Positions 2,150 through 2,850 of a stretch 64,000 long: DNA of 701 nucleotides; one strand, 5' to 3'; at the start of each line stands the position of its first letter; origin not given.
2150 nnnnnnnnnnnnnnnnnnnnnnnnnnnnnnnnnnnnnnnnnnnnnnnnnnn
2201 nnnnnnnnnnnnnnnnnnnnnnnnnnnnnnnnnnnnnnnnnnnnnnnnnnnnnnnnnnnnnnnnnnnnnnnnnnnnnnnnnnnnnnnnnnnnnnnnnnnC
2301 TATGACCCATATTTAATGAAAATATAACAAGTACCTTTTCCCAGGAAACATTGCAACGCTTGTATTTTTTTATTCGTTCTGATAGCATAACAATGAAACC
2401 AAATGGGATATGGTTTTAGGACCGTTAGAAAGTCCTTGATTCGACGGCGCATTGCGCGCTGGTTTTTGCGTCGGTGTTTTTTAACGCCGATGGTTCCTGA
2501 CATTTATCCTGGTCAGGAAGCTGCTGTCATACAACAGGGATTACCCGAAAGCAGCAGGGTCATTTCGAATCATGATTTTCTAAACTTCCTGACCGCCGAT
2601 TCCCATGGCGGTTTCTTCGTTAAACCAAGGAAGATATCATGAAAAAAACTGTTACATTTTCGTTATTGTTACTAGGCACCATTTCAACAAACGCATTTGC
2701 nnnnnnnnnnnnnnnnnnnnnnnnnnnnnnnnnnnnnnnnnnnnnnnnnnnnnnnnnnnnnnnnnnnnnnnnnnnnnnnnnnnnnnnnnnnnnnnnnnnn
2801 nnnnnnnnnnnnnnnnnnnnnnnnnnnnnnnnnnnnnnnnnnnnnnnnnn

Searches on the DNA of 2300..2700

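Call 21: search_rna_families(source=window, start=2300, end=2700, threshold=evalue, max_evalue=10, show_alignments=3)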
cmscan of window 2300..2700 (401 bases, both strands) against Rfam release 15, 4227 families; matches with E-value up to 10: 3.
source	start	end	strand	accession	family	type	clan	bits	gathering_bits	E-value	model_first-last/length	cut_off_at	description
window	2511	2602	+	RF02221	sRNA-Xcc1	Gene; sRNA;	-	38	53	2.9e-05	1-87/87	no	sRNA-Xcc1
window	2345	2421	+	RF03155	TD-1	Cis-reg;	CL00124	14.8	64.5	6.6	1-120/120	no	TD-1 RNA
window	2491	2543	-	RF01973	H19_2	Gene; lncRNA;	-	9.1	50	9.4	1-69/69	no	H19 conserved region 2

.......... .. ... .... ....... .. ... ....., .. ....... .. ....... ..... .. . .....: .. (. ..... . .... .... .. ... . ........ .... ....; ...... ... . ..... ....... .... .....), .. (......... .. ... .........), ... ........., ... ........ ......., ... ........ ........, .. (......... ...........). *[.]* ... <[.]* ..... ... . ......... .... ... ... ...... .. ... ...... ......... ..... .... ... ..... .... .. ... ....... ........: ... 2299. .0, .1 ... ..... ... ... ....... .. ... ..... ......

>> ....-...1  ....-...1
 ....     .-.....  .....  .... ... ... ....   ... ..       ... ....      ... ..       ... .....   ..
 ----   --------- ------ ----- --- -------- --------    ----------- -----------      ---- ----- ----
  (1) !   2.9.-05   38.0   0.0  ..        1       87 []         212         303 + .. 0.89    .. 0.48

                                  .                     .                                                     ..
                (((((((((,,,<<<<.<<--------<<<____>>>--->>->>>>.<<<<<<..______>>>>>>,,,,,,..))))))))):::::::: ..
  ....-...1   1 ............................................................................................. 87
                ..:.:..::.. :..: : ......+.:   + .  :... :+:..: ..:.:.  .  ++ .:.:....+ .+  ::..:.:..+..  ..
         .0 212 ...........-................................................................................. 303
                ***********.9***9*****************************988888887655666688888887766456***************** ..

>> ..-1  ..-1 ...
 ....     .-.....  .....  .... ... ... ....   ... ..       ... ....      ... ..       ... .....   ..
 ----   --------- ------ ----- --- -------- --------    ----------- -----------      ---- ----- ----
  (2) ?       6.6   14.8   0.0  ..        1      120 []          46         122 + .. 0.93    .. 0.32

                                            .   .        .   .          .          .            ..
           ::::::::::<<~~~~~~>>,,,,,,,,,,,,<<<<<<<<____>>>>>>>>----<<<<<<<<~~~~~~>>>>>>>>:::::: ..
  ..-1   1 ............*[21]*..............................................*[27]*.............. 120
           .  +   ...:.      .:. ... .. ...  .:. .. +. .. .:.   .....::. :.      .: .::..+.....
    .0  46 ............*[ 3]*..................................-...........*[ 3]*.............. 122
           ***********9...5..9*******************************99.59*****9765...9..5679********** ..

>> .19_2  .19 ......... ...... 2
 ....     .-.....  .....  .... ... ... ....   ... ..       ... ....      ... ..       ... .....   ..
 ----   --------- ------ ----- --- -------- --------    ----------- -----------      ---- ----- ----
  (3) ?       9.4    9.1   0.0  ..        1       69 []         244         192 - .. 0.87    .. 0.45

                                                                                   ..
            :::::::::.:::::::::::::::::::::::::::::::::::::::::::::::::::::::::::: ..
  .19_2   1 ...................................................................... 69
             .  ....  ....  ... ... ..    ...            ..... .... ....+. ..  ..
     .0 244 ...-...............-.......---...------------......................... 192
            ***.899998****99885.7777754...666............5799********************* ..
